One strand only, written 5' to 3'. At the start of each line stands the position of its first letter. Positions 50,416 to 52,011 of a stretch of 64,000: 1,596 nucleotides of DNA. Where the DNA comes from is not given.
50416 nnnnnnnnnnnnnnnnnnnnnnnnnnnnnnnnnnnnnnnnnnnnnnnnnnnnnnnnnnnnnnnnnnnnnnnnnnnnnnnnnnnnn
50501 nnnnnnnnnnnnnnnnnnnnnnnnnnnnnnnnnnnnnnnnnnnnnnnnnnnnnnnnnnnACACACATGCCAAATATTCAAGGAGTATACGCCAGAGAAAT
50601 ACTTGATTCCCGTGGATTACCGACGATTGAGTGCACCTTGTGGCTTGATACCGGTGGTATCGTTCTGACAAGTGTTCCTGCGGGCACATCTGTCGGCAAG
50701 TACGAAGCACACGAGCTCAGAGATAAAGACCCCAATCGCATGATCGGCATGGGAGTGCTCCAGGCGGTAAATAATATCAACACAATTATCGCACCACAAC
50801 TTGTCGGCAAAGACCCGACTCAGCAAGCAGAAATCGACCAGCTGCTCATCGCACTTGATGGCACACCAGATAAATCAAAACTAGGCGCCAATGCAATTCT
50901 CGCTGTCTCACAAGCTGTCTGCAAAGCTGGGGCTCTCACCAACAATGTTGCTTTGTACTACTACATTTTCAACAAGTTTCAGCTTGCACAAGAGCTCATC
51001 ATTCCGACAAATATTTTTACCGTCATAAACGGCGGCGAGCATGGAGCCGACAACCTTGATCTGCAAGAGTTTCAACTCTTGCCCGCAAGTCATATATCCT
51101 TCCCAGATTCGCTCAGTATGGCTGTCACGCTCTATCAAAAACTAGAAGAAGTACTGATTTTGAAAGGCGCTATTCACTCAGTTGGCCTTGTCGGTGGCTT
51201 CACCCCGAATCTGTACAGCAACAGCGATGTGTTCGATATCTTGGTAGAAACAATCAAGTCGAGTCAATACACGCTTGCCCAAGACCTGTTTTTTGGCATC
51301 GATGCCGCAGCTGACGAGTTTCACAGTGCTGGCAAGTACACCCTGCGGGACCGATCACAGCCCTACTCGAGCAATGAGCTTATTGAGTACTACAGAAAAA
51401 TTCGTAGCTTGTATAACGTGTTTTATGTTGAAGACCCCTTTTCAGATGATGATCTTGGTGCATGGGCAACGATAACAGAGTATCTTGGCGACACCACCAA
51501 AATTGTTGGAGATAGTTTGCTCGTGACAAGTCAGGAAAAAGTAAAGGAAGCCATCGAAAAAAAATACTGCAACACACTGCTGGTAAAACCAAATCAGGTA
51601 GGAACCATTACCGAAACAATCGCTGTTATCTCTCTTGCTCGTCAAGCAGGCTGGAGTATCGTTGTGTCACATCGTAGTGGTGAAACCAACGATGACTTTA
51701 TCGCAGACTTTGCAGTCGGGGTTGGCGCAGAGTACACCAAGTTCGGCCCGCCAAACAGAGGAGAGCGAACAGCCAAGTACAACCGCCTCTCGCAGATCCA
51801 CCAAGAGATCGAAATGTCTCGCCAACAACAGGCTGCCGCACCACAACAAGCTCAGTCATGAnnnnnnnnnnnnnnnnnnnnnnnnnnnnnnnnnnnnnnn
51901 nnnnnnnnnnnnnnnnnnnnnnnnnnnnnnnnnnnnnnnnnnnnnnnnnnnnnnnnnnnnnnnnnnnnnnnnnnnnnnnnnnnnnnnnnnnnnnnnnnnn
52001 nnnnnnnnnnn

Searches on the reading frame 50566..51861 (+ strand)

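Call 63: search_protein_families(library=pfam, proteins=[window:50566-51861:+], max_evalue=0.00001)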
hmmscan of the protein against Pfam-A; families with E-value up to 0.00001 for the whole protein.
window:50566-51861:+ (431 aa): 3 families
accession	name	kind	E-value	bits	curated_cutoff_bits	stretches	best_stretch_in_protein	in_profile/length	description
PF00113.28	Enolase_C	-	6.2e-77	259.2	21.5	1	144-417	2-283/296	Enolase, C-terminal TIM barrel domain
PF03952.21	Enolase_N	-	3.4e-49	166.8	35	1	4-134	1-131/131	Enolase, N-terminal domain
PF13378.12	MR_MLE_C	-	1.3e-10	41.8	29.4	1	262-367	50-152/219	Enolase C-terminal domain-like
